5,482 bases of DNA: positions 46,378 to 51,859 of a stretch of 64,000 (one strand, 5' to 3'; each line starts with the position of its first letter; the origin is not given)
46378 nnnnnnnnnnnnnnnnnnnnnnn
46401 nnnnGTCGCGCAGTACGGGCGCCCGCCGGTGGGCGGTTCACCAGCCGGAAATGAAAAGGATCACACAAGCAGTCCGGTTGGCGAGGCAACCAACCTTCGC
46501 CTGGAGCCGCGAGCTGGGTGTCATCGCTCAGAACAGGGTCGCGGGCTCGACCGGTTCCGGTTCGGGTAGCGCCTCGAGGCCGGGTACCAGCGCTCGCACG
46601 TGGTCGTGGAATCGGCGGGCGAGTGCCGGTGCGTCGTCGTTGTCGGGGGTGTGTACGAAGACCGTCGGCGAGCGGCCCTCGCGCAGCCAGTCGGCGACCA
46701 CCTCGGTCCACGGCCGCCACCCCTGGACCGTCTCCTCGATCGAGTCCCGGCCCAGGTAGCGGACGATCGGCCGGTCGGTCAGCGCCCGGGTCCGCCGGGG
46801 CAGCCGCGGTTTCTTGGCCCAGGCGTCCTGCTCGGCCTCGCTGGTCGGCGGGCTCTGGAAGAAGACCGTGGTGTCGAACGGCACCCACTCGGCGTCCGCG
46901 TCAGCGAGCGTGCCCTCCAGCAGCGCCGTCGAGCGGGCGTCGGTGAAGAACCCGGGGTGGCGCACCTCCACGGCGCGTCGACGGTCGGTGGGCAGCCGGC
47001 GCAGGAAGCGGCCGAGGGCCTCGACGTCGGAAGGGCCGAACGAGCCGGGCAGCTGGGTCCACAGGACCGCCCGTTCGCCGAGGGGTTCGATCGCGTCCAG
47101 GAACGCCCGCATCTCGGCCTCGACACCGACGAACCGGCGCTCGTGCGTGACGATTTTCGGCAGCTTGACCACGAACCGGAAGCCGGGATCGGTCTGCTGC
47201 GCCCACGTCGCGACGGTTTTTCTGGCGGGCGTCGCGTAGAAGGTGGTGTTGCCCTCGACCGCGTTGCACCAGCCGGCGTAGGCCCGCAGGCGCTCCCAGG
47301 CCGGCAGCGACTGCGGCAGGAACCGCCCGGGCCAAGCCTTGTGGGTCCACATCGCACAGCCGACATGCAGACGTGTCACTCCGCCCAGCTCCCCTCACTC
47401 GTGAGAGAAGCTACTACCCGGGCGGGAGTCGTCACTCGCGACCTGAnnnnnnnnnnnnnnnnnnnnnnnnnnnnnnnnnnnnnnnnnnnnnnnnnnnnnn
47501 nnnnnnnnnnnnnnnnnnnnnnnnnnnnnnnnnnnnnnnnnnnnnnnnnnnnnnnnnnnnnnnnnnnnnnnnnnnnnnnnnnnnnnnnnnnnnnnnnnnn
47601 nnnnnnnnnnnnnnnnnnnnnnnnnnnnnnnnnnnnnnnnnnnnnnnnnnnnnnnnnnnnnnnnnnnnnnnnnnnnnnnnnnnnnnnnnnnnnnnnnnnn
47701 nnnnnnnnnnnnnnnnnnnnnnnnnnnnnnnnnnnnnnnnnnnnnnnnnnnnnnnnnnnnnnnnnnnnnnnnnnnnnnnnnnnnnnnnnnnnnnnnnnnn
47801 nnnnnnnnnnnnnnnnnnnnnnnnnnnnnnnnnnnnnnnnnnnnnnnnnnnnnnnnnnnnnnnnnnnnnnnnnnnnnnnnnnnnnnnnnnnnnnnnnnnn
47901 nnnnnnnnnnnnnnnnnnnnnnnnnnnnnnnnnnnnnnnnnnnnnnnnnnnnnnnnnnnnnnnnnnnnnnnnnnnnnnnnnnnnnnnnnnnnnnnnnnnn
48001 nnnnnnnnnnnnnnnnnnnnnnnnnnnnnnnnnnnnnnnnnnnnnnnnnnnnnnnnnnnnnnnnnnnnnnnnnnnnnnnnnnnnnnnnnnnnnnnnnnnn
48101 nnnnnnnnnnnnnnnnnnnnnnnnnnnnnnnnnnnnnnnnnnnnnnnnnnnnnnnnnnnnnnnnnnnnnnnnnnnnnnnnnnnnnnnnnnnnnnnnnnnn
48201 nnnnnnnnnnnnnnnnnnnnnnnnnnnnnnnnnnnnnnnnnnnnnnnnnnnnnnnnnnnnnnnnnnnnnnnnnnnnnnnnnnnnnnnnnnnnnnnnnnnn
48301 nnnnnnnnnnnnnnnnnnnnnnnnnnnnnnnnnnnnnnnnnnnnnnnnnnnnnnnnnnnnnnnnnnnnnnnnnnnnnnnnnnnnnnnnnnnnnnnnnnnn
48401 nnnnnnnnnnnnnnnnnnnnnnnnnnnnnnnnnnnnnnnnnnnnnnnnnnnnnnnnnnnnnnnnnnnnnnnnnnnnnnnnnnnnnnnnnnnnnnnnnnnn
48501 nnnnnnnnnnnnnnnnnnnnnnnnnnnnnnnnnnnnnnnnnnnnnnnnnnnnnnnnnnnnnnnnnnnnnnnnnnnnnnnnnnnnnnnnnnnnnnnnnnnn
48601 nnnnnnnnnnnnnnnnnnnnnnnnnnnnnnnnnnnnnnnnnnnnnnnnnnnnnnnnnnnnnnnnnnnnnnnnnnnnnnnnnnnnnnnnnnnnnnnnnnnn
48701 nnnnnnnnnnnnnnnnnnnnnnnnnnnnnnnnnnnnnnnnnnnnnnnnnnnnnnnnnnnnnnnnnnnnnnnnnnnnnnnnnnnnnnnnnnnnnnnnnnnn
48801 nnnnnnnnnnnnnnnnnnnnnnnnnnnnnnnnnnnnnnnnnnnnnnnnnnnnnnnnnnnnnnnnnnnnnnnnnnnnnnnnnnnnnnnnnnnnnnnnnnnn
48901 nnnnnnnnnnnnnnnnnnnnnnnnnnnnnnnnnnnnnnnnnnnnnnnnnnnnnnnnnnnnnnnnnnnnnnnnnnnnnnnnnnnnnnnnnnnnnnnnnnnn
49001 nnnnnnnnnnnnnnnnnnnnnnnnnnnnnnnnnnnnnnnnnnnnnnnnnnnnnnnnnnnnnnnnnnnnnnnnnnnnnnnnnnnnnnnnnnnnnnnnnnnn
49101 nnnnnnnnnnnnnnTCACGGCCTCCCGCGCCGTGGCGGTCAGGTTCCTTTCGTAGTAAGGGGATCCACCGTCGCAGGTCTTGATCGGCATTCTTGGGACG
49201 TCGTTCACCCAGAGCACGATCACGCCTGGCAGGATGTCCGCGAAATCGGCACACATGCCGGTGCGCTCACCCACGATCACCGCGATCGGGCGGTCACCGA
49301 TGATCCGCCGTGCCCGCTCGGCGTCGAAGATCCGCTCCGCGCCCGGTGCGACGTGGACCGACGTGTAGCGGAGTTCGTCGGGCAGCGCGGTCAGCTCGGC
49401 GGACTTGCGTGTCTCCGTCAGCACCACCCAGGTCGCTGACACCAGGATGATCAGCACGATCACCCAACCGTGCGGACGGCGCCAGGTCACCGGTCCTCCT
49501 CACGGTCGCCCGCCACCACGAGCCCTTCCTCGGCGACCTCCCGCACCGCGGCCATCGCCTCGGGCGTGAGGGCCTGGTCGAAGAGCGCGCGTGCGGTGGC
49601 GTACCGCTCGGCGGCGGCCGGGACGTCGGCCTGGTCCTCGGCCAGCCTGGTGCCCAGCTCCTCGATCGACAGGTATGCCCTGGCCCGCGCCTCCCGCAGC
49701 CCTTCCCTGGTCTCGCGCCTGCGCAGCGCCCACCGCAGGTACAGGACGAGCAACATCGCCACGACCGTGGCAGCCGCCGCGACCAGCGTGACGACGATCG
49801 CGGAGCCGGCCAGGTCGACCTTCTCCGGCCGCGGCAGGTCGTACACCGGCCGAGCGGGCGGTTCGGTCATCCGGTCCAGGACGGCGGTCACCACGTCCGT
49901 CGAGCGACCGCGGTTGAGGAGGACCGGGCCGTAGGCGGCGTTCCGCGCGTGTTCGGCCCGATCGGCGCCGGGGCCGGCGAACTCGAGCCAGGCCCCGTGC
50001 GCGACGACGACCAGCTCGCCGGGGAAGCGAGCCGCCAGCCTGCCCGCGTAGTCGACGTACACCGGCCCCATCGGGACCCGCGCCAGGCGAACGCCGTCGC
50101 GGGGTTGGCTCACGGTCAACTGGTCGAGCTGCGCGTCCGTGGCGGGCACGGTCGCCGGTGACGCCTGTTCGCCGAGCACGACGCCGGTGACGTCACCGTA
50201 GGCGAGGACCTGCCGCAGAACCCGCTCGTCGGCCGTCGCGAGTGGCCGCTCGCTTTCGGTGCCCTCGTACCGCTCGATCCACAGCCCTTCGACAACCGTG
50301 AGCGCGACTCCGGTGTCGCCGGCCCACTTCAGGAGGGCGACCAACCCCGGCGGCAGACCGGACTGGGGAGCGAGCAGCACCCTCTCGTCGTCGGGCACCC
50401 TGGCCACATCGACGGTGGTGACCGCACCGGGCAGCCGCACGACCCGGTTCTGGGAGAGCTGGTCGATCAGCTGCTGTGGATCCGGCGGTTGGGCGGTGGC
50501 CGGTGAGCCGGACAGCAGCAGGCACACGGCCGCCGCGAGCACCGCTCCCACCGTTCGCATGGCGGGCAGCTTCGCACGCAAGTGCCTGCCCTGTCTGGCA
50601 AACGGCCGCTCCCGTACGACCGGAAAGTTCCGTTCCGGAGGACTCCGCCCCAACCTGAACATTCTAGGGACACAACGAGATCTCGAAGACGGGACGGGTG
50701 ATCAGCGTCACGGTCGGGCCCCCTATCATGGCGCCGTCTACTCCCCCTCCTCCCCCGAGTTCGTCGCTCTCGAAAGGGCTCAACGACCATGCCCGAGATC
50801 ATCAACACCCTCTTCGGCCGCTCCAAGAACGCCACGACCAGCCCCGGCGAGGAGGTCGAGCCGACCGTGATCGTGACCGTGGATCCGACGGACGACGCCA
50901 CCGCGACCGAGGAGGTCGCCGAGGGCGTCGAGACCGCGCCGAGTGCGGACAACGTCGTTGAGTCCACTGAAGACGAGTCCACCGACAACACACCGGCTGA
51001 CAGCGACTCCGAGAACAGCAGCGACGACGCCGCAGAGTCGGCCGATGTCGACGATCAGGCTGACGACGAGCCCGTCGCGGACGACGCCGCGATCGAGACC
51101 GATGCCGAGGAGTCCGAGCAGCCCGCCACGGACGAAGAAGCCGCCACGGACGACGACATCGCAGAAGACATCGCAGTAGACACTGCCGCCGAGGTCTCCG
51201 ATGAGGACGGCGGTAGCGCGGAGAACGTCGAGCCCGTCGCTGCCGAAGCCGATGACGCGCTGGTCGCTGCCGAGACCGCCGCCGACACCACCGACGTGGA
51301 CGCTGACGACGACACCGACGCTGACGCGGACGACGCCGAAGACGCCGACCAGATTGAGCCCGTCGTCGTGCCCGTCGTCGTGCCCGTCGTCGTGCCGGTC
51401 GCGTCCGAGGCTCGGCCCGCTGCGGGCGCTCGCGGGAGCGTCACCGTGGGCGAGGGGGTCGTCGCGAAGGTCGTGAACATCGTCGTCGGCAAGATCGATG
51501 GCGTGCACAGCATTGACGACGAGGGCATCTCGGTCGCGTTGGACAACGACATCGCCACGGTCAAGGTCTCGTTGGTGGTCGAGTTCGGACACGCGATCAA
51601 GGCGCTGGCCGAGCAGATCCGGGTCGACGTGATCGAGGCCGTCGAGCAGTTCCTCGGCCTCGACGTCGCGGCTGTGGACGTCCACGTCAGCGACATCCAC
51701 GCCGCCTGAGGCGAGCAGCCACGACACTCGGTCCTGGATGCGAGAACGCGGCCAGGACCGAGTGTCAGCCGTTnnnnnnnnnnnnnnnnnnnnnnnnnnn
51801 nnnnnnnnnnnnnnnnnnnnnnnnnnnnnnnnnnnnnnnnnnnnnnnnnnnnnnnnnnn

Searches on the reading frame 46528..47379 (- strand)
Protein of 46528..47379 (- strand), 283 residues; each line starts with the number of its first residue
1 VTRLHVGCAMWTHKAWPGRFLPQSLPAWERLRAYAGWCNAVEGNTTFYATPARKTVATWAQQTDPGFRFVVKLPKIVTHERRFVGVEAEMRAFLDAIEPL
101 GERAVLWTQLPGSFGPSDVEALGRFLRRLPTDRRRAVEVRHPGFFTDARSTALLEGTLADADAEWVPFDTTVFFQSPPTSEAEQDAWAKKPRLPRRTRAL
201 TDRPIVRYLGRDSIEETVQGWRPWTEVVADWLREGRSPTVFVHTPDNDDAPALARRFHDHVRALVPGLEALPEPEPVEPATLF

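Call 44: search_protein_families(library=pfam, proteins=[window:46528-47379:-], max_evalue=0.001)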
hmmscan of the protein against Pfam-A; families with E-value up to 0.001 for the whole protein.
window:46528-47379:- (283 aa): 1 family
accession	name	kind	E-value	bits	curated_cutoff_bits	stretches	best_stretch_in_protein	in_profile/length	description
PF01904.24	DUF72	-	1.9e-51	175.6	25.3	1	22-259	2-216/217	Protein of unknown function DUF72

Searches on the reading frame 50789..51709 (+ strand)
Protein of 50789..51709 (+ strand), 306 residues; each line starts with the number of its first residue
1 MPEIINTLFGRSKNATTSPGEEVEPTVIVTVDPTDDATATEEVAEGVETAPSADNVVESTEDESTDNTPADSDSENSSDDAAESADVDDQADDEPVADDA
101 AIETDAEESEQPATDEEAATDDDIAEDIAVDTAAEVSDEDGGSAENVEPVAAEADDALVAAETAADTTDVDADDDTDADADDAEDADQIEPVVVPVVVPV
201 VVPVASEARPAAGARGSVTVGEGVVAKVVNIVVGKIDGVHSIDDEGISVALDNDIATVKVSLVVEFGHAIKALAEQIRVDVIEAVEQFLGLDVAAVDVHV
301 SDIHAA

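Call 4: search_protein_families(library=pfam, proteins=[window:50789-51709:+])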
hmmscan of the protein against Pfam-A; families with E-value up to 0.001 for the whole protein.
window:50789-51709:+ (306 aa): 1 family
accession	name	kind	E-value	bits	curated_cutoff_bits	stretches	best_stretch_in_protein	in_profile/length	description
PF03780.18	Asp23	-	4.3e-12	46.8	28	1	216-303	3-107/108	Asp23 family, cell envelope-related function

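Call 59: search_protein_families(library=ncbifam, proteins=[window:50789-51709:+], max_evalue=0.00001)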
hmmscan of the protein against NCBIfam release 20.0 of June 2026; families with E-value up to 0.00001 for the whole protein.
window:50789-51709:+ (306 aa): 0 families
